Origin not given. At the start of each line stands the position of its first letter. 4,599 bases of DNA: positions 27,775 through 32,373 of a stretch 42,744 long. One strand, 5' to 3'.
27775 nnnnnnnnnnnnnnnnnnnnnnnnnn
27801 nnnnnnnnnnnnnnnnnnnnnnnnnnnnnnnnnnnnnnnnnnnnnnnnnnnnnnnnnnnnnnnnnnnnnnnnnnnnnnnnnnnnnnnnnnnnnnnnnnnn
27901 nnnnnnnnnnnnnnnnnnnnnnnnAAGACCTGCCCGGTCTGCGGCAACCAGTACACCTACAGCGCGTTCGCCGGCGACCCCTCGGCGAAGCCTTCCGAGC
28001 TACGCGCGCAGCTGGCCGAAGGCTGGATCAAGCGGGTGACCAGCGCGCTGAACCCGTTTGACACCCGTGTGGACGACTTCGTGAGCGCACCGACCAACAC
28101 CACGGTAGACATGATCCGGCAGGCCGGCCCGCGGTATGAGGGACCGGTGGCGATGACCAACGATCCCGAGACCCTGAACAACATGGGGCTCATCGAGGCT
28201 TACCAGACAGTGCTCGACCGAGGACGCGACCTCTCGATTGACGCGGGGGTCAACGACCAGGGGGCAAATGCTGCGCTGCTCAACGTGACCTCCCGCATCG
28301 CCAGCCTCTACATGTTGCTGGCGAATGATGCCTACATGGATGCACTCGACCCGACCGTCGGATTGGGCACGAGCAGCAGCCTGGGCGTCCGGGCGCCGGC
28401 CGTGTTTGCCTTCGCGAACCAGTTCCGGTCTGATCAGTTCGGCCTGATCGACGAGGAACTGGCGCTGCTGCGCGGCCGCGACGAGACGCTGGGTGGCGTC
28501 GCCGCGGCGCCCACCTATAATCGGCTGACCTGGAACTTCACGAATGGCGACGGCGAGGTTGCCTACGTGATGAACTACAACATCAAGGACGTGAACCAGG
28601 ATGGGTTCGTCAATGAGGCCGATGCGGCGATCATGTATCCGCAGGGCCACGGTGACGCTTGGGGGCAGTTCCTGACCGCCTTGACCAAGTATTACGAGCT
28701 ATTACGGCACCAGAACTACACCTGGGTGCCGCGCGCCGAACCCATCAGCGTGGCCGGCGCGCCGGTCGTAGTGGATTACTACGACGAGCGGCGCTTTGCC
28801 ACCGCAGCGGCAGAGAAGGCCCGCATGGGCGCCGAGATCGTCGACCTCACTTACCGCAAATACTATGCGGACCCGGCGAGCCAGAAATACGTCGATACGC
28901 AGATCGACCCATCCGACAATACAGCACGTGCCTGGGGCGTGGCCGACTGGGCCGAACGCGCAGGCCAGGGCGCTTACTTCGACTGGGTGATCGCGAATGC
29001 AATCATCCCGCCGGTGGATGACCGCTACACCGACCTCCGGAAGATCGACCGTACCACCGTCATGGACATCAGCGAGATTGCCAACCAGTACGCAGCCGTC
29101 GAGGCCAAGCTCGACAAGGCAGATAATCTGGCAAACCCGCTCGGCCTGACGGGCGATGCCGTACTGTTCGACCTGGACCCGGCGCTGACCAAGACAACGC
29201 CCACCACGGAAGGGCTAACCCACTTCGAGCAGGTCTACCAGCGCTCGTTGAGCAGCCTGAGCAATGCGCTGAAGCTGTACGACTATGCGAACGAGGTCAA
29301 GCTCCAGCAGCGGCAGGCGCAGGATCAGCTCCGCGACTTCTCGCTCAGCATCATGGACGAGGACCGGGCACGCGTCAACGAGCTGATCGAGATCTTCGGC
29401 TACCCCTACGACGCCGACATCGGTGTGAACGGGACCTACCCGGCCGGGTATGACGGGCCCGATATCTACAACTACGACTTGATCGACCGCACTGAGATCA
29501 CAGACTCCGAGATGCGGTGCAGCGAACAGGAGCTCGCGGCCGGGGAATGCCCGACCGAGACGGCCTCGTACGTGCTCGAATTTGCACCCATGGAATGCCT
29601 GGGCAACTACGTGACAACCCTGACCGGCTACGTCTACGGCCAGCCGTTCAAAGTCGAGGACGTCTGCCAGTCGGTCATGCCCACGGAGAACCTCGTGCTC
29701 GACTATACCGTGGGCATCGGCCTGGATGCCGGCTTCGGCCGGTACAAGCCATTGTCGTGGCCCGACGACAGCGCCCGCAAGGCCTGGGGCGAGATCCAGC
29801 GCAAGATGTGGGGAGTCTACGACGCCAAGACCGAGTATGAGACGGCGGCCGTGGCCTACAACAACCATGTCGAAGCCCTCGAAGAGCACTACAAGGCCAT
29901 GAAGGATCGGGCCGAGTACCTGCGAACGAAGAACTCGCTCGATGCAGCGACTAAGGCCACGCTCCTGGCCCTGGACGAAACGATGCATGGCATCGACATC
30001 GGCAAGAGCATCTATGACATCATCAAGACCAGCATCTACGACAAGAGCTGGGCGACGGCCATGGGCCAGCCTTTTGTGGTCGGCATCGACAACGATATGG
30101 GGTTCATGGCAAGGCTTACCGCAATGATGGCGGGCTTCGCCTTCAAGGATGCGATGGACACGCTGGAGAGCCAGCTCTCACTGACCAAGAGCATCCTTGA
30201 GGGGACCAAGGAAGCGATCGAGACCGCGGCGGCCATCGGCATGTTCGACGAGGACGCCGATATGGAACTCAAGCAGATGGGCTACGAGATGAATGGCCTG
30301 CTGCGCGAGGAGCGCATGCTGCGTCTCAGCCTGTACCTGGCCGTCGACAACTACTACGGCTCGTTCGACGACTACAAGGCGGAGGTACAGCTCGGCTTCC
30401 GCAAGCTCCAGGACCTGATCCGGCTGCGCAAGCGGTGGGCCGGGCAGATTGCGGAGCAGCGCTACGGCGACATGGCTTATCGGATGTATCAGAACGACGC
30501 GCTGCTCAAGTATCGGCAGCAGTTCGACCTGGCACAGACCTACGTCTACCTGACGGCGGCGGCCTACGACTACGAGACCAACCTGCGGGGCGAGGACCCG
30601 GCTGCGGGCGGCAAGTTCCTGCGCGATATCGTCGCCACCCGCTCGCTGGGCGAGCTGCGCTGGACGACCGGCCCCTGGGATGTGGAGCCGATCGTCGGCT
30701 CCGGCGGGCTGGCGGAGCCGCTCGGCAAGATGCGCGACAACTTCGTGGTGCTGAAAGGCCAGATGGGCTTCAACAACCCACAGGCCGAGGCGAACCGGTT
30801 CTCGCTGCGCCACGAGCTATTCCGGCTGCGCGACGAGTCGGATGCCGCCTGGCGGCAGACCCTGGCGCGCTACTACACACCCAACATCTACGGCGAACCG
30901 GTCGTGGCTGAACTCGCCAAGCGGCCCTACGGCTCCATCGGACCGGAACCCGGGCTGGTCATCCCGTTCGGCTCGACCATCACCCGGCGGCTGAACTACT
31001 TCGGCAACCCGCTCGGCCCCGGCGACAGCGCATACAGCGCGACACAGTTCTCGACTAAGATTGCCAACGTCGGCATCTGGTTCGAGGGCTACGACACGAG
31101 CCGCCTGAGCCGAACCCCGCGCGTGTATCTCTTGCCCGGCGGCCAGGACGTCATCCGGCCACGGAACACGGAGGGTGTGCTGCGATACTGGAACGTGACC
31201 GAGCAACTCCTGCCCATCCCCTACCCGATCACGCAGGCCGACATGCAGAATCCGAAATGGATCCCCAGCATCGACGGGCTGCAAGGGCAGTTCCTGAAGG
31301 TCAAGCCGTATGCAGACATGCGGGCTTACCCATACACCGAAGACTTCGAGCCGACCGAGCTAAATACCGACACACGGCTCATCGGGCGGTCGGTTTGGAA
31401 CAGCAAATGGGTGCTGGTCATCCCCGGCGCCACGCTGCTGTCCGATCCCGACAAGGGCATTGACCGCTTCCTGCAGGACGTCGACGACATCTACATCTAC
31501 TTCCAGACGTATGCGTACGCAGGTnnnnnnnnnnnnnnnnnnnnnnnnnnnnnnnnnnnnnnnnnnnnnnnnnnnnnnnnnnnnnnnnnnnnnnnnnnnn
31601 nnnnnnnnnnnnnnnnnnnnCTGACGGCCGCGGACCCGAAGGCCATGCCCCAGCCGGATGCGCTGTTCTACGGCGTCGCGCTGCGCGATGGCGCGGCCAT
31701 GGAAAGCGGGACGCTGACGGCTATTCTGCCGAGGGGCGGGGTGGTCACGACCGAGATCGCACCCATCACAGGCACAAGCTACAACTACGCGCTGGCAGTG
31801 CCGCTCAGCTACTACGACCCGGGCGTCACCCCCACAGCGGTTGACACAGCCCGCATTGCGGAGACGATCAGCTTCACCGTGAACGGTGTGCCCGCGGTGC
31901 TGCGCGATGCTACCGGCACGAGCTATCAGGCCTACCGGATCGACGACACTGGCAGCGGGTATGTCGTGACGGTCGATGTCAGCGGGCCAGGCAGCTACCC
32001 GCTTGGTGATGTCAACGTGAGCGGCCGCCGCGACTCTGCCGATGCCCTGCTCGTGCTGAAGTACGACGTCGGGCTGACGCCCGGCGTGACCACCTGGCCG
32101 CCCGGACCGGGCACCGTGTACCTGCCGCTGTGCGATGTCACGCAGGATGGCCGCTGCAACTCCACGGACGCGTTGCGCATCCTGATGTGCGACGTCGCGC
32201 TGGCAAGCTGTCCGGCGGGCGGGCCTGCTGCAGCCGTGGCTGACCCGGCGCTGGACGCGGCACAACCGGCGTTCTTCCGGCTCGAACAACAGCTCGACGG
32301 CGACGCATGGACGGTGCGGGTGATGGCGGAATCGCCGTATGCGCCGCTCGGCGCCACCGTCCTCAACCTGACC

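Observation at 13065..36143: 23-kb five-gene cluster encoding a non-cellulosomal cohesin-dockerin surface assembly around a ~5,400-aa protein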

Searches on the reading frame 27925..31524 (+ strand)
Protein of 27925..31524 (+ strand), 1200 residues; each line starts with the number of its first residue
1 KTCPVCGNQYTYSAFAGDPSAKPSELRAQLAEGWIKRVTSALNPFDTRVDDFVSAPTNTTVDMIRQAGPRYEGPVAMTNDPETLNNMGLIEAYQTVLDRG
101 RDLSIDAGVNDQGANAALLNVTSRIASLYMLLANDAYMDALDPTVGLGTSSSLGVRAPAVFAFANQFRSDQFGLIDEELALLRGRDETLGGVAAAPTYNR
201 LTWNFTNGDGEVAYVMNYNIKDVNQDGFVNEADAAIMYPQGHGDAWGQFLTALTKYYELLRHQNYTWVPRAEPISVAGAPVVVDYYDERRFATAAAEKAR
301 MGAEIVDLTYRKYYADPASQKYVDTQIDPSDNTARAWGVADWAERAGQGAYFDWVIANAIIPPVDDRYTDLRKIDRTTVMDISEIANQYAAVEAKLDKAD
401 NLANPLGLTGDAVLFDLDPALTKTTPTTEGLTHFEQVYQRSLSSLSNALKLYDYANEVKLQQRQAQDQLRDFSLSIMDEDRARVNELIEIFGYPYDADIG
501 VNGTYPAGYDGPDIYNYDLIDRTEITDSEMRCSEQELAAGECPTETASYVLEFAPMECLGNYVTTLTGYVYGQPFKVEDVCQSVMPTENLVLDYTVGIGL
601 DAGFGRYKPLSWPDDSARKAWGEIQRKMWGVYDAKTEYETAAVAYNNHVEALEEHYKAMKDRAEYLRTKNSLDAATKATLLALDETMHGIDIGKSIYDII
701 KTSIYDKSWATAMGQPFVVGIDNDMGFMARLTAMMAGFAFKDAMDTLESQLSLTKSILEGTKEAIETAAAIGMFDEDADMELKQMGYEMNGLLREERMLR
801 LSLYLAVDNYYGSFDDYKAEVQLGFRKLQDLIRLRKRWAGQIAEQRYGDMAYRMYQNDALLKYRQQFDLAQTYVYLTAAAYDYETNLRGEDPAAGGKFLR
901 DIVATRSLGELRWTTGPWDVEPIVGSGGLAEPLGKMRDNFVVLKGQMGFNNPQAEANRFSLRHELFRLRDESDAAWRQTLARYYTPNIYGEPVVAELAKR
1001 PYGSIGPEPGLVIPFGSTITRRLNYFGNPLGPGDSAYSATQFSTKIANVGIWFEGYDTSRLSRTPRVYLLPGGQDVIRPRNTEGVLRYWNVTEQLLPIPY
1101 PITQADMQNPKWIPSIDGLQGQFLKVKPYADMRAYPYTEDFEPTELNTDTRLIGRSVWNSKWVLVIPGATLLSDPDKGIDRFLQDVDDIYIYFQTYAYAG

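Call 51: predict_structure(alignment_id=A3)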
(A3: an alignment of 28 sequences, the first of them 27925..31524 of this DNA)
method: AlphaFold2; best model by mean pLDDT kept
length: 1200 residues; sequences in the alignment: 28
mean_pLDDT: 67.5   pTM: 0.62
mean pLDDT of the five models: 67.5, 65.5, 64.8, 62.8, 60.9
residues with pLDDT >= 90: 65; 70-90: 556; 50-70: 344; < 50: 235
segments of 3 or more residues with pLDDT < 50: 1-29, 45-51, 147-194, 274-280, 318-320, 365-367, 552-580, 582-589, 670-672, 704-778, 1113-1125
pLDDT, mean of each block of 10 residues (from residue 1): 32 40 46 68 53 64 76 64 69 83 74 80 87 77 54 43 40 37 39 50 52 66 74 72 74 85 77 48 65 84 77 60 53 60 79 77 51 55 76 76 70 64 58 84 86 81 78 83 86 79 63 75 57 57 56 45 40 43 43 55 60 76 82 71 68 64 57 50 55 54 48 43 40 40 43 43 40 45 60 67 70 70 74 77 79 78 82 87 76 75 77 71 82 89 73 78 81 87 92 86 81 88 84 76 80 91 91 78 67 63 69 45 57 86 75 83 93 92 91 77
secondary structure, 60 per line:
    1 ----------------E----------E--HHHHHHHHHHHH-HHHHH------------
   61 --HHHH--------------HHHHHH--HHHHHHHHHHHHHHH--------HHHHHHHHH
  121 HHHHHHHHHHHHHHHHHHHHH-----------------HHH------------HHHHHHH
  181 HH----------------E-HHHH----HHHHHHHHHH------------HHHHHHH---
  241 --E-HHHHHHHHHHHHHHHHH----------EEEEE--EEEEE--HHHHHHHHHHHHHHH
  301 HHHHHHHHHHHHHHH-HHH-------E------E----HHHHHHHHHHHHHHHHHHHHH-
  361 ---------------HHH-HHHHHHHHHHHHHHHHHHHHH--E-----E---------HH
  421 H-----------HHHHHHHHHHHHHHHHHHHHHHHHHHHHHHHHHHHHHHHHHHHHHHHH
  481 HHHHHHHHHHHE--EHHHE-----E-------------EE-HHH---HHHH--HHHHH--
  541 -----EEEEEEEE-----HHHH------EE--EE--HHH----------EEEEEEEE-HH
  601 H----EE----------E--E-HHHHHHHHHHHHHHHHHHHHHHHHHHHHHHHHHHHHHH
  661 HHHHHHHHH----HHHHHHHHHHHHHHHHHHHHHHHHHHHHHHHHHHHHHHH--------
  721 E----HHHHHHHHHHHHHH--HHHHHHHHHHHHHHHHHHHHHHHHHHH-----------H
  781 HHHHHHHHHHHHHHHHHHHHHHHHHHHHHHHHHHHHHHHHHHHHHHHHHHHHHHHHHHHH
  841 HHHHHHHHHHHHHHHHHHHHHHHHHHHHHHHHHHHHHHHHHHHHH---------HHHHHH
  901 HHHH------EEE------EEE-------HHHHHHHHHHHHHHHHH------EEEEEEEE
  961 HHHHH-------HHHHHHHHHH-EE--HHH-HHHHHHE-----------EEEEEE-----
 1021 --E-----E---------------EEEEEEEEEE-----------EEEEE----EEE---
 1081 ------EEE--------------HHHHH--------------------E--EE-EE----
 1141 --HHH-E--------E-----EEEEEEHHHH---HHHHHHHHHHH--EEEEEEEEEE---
elements in order (helices of 4 or more, strands of 3 or more residues): H31-42 H44-48 H63-66 H81-86 H89-103 H112-141 H174-182 H201-204 H209-218 H231-237 H245-261 E272-276 E279-283 H286-315 H339-359 H380-400 H433-491 H528-531 H534-538 E546-553 H559-562 E590-597 H623-669 H674-712 H726-739 H742-768 H780-885 H895-904 E911-913 E920-922 H930-946 E953-960 H961-965 H973-982 H992-997 E1010-1015 E1045-1054 E1066-1070 E1075-1077 E1087-1089 H1104-1108 E1162-1167 H1168-1171 H1175-1185 E1188-1197

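Call 53: fold_search(model_id=the predicted structure, library=pdb)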
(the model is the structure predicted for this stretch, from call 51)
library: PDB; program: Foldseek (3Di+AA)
matches with E <= 10: 194; with E <= 0.001: 19
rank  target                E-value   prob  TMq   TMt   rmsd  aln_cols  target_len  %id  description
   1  6rw9_A                5.5e-08  1.00  0.19  0.11  48.3      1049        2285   11  Cryo-EM structure of Morganella morganii TcdA4 (released 2019-10-23)
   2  6l7e_A                6.9e-08  1.00  0.16  0.09  34.8       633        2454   12  Toxin Complex TcdA1-TcdB1-TccC2 (released 2020-11-04)
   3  6sue_A                7.2e-08  1.00  0.20  0.12  27.9      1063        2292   10  Structure of Photorhabdus luminescens Tc holotoxin pore, Mutation TccC3-D651A (released 2019-11-06)
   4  6rw8_A                8.6e-08  1.00  0.15  0.09  48.9      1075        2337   10  Cryo-EM structure of Xenorhabdus nematophila XptA1 (released 2019-10-23)
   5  6h6f_A                9.8e-08  1.00  0.19  0.11  46.6      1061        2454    9  PTC3 holotoxin complex from Photorhabdus luminiscens - Mutant TcC-D651A (released 2018-10-03)
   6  8tv0_A                1.4e-07  1.00  0.17  0.09  48.0      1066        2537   11  XptA2 wild type (released 2023-09-27)
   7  6h6e_A                1.9e-07  1.00  0.22  0.12  44.9      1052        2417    9  PTC3 holotoxin complex from Photorhabdus luminecens in prepore state (TcdA1, TcdB2, TccC3) (released 2018-10-03)
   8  6rw6_A                2.1e-07  1.00  0.20  0.11  49.0      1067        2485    9  Cryo-EM structure of Photorhabdus luminescens TcdA1 (released 2019-10-23)
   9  5lki_A                3.7e-07  1.00  0.15  0.13  33.6       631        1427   11  Cryo-EM structure of the Tc toxin TcdA1 in its pore state (released 2016-08-31)
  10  8cpz_A                4.8e-07  1.00  0.19  0.11  46.5      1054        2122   10  Photorhabdus luminescens TcdA1 prepore-to-pore intermediate, K1179W mutant (released 2024-03-13)
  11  8cq0_A                5.7e-07  1.00  0.19  0.11  46.6      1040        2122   10  Photorhabdus luminescens TcdA1 prepore-to-pore intermediate, K567W K2008W mutant (released 2024-03-13)
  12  9c4k_B                5.7e-07  1.00  0.16  0.15  48.5      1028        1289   10  Yersinia entomophaga holotoxin complex in prepore conformation (released 2025-12-31)
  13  9mlg_A                8.9e-07  1.00  0.17  0.09  50.2      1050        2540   10  Xenorhabdus nematophilus XptA2 State 2, 1181insYWK1183, D1182T mutant (released 2025-01-15)
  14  4o9y_A                8.9e-07  1.00  0.14  0.08  57.9      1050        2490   11  Crystal Structure of TcdA1 (released 2014-02-26)
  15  4o9y_G                1.0e-06  1.00  0.16  0.09  35.1       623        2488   12  Crystal Structure of TcdA1 (released 2014-02-26)
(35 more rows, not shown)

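Call 115: search_protein_representatives(protein=window:27925-31524:+)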
Query: 1200 residues. Proteins with E-value up to 0.001 (for the whole library): 1554; up to 1e-10: 1237; up to 1e-30: 878. The best 150 are listed.
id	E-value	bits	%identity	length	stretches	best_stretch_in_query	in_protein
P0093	0.0e+00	1809.5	68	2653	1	2-1200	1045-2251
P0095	0.0e+00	1788.0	66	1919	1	5-1200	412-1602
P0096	0.0e+00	1779.8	67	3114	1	3-1200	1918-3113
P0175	0.0e+00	1081.4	66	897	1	3-749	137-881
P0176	0.0e+00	1047.2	47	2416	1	4-1200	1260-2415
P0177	0.0e+00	1014.3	45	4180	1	3-1200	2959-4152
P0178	1.3e-293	993.6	46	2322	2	3-542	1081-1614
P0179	7.6e-293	991.1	46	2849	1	5-1200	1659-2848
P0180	4.2e-291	985.3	93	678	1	1-461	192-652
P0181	2.3e-290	982.9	45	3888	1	7-1200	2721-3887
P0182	1.5e-288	976.9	47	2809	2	2-523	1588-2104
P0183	7.2e-288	974.6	45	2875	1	4-1200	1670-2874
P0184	1.1e-287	974.0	45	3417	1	11-1200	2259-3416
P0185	2.1e-287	973.1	47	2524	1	7-1186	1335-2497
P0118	1.5e-286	970.3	46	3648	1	12-1200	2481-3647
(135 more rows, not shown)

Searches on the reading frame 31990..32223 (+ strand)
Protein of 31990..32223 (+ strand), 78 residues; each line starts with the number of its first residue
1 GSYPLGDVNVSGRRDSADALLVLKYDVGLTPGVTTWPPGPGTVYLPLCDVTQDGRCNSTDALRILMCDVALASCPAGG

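Call 110: search_solved_structures(query=window:31990-32223:+, max_evalue=1, show_alignments=1)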
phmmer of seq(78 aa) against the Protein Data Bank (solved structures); distinct sequences matched with E-value up to 1: 8.
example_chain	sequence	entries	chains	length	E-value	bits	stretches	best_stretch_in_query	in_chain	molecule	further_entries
2mte_A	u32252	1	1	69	0.019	18.5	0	6-61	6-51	Cellulose 1,4-beta-cellobiosidase (reducing end) CelS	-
4fl4_A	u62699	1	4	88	0.02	18.4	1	5-62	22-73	Glycoside hydrolase family 9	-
1daq_A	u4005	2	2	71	0.02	18.4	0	6-61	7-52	ENDOGLUCANASE SS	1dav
3ul4_B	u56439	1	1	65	0.5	14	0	45-64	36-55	Cellulosome enzyme, dockerin type I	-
8ajy_B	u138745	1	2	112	0.75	13.4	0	2-66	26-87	Dockerin from ScaH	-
4cj0_A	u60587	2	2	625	0.85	13.2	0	5-62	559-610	ENDOGLUCANASE D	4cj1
1clc_A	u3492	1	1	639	0.86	13.2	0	5-62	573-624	ENDOGLUCANASE CELD; EC: 3.2.1.4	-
2vbi_A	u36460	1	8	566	0.87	13.2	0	15-67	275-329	PYRUVATE DECARBOXYLASE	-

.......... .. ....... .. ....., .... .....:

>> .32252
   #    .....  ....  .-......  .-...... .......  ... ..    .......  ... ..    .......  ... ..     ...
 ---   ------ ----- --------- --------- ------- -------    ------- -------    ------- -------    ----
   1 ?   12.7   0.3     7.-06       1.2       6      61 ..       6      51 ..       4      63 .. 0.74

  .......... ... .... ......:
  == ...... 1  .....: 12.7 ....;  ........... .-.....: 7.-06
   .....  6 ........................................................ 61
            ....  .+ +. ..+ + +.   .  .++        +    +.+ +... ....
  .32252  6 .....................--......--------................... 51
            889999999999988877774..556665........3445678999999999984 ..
